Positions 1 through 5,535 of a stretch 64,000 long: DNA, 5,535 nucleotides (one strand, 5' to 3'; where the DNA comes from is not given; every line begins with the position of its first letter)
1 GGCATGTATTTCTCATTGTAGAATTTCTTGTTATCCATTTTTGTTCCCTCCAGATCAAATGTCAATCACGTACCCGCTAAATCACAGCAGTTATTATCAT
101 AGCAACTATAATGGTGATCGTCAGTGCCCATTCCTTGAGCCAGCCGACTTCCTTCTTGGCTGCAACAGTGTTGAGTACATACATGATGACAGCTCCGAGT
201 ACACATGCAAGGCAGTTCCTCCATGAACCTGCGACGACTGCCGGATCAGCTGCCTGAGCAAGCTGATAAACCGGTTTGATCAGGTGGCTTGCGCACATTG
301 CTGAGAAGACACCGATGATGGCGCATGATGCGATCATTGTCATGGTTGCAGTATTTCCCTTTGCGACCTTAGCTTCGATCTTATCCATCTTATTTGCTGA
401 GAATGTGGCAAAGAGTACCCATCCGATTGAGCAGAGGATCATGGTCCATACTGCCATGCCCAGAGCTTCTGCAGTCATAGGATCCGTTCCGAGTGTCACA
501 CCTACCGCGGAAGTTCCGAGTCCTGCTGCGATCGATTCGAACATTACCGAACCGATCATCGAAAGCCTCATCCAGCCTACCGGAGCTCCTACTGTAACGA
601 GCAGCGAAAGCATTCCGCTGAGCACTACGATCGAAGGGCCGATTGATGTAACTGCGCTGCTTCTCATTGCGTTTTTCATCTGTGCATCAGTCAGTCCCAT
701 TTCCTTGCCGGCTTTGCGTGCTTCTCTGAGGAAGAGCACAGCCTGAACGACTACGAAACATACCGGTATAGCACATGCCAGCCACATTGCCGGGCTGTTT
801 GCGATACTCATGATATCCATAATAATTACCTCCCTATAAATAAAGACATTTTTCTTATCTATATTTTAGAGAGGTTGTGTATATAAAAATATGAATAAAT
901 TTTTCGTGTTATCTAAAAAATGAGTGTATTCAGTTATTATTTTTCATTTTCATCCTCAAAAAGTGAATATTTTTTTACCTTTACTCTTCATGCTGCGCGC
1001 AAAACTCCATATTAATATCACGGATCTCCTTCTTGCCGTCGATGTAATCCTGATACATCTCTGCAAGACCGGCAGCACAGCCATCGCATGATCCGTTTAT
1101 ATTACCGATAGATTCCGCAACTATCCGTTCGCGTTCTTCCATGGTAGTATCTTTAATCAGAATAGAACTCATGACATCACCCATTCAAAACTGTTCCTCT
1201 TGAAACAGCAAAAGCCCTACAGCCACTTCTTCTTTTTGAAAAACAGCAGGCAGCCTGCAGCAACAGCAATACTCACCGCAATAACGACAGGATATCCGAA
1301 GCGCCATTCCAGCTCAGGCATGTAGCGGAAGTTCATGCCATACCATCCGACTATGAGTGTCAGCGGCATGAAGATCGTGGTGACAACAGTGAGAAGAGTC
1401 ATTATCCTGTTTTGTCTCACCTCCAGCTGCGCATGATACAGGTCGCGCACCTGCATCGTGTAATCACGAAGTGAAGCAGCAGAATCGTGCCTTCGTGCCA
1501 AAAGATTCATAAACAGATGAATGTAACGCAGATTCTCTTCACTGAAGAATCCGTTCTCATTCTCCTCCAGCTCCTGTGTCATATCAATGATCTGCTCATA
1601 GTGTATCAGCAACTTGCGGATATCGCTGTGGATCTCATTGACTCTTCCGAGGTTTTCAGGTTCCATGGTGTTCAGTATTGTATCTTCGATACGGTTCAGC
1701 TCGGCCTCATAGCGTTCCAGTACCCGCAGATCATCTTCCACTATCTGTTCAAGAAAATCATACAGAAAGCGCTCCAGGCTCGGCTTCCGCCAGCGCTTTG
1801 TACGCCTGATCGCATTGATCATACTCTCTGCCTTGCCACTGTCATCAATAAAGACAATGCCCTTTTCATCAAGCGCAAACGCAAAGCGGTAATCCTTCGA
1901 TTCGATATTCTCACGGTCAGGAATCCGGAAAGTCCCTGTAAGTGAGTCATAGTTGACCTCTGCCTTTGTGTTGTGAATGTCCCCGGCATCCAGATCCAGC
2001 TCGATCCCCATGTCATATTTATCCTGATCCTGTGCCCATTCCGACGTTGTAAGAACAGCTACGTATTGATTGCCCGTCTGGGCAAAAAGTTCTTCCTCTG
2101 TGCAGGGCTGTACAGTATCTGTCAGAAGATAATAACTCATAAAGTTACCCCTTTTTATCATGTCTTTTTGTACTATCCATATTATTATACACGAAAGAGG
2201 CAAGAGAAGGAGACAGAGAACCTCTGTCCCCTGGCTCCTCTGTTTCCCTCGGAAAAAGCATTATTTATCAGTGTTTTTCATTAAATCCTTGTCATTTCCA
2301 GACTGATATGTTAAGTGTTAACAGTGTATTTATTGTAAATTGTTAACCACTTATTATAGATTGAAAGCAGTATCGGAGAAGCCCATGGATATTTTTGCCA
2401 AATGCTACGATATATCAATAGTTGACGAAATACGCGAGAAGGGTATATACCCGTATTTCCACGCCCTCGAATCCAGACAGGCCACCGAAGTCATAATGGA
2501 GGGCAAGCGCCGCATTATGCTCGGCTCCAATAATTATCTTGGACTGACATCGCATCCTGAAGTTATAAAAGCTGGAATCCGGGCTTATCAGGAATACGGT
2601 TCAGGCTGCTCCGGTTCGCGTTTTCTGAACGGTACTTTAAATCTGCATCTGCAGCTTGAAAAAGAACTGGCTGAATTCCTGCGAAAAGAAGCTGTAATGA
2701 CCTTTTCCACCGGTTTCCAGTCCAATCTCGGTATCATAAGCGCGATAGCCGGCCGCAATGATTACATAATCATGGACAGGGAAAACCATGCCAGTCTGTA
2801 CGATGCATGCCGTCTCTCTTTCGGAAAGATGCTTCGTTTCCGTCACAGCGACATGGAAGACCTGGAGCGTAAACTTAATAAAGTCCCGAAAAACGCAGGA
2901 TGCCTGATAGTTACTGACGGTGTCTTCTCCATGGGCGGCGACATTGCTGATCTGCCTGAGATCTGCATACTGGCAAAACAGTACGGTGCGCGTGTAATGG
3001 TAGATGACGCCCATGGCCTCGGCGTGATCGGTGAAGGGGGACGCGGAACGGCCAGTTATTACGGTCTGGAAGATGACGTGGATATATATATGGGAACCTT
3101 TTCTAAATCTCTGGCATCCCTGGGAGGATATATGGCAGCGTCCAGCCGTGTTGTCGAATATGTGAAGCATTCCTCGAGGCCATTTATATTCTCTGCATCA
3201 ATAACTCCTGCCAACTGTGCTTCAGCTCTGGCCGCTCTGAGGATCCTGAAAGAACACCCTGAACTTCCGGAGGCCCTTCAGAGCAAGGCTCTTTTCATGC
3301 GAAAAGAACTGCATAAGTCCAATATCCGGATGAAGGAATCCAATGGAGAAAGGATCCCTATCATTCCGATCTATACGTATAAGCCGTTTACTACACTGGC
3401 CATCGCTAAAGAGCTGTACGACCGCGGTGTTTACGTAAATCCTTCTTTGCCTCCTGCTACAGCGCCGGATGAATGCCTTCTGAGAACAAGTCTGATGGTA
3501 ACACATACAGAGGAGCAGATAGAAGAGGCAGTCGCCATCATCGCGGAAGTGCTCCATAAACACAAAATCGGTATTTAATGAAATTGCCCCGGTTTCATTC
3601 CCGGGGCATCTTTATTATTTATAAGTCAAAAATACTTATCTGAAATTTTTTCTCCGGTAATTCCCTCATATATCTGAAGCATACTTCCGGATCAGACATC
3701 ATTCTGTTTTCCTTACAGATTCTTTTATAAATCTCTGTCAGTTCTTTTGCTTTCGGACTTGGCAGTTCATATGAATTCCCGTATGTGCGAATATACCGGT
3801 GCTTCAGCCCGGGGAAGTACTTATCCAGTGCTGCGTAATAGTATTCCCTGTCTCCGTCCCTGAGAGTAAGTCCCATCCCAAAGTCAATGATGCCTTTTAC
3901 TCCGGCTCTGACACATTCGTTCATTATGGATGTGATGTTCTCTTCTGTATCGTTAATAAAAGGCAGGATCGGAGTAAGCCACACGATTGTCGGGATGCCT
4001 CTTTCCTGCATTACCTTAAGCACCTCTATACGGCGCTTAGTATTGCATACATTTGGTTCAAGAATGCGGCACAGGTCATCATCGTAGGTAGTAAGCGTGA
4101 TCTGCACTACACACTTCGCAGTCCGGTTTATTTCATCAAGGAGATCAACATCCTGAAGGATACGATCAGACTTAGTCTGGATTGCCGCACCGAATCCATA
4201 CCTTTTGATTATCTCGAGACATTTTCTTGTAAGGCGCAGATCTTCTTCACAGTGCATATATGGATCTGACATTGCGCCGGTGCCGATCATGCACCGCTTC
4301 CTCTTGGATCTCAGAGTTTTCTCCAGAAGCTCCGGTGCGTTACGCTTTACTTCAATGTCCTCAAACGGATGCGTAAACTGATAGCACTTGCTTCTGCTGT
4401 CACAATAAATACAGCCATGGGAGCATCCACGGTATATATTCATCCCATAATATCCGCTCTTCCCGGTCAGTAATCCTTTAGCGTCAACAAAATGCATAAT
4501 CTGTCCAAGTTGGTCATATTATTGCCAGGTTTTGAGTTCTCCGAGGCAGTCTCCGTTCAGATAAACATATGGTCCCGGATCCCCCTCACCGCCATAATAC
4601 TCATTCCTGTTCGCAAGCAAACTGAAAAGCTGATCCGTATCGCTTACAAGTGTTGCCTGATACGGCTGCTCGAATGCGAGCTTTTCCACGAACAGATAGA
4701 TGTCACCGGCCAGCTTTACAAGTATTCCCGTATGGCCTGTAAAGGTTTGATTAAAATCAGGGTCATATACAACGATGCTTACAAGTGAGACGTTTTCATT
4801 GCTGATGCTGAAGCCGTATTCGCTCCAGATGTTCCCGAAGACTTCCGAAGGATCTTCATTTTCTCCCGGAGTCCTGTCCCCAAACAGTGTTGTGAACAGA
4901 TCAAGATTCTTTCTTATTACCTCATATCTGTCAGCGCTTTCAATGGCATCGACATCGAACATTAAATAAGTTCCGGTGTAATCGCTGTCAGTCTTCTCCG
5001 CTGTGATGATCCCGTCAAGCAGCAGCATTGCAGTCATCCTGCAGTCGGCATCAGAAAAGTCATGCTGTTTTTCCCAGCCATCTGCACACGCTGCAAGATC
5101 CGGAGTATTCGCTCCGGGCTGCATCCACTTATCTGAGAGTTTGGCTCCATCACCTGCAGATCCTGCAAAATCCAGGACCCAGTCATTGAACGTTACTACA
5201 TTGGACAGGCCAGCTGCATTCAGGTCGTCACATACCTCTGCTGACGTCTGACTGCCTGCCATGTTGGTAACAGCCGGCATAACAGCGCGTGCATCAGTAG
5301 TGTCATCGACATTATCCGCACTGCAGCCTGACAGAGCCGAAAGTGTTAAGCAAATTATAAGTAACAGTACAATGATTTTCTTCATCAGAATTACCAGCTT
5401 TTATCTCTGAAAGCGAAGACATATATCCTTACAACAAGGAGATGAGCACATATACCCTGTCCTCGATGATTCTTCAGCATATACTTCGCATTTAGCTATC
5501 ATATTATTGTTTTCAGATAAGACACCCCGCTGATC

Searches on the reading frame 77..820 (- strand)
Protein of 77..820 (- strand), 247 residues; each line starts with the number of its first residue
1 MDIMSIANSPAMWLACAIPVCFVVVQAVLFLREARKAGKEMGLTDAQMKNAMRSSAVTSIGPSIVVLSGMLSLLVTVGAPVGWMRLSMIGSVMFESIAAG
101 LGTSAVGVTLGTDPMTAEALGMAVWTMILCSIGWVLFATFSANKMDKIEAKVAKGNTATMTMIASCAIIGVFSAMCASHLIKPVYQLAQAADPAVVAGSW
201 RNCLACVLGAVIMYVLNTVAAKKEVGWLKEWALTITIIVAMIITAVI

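Call 91: search_protein_families(library=pfam, proteins=[window:77-820:-], max_evalue=0.00001)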
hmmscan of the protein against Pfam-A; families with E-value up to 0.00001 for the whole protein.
window:77-820:- (247 aa): 1 family
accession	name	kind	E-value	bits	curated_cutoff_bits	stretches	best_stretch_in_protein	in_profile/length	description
PF16481.10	DUF5058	-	5e-72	242.5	28.2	1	8-241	1-222/222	Domain of unknown function (DUF5058)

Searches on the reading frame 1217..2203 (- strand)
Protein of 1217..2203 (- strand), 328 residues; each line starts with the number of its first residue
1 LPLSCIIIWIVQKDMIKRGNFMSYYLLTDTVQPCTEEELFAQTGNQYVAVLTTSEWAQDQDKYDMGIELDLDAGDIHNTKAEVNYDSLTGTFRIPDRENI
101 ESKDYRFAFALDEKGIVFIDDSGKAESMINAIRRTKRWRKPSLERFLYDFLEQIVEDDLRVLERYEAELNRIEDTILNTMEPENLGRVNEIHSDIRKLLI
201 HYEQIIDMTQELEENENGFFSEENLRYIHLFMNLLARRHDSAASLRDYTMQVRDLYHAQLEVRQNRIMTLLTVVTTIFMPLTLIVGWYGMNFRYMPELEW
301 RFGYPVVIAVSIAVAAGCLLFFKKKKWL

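Call 91: search_protein_families(library=pfam, proteins=[window:1217-2203:-], max_evalue=0.00001)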
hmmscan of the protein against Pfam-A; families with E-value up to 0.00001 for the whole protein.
window:1217-2203:- (328 aa): 1 family
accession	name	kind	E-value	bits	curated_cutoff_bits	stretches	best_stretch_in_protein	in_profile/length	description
PF01544.23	CorA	-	2.3e-42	145.7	27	1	77-324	39-292/292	CorA-like Mg2+ transporter protein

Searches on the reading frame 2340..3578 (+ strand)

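Call 91: search_protein_families(library=pfam, proteins=[window:2340-3578:+], max_evalue=0.00001)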
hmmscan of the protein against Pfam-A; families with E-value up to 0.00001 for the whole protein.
window:2340-3578:+ (412 aa): 2 families
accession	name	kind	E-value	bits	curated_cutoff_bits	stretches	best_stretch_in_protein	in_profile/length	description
PF00155.27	Aminotran_1_2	-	1.6e-53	182.7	19.7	1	59-401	4-361/361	Aminotransferase class I and II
PF01212.27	Beta_elim_lyase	-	6.3e-06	26.2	27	0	104-276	35-220/288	Beta-eliminating lyase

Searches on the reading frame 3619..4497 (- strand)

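Call 91: search_protein_families(library=pfam, proteins=[window:3619-4497:-], max_evalue=0.00001)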
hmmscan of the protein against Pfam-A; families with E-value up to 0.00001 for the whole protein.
window:3619-4497:- (292 aa): 1 family
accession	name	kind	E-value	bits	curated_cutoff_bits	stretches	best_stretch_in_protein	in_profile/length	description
PF04055.27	Radical_SAM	-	5e-14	53.3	29.5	1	19-186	1-160/166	Radical SAM superfamily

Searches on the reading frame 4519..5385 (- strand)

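Call 91: search_protein_families(library=pfam, proteins=[window:4519-5385:-], max_evalue=0.00001)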
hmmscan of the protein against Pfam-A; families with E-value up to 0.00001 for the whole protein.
window:4519-5385:- (288 aa): 1 family
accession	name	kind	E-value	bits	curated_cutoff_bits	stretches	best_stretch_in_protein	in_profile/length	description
PF14133.12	DUF4300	-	1e-52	179.7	27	1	39-280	2-251/252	Domain of unknown function (DUF4300)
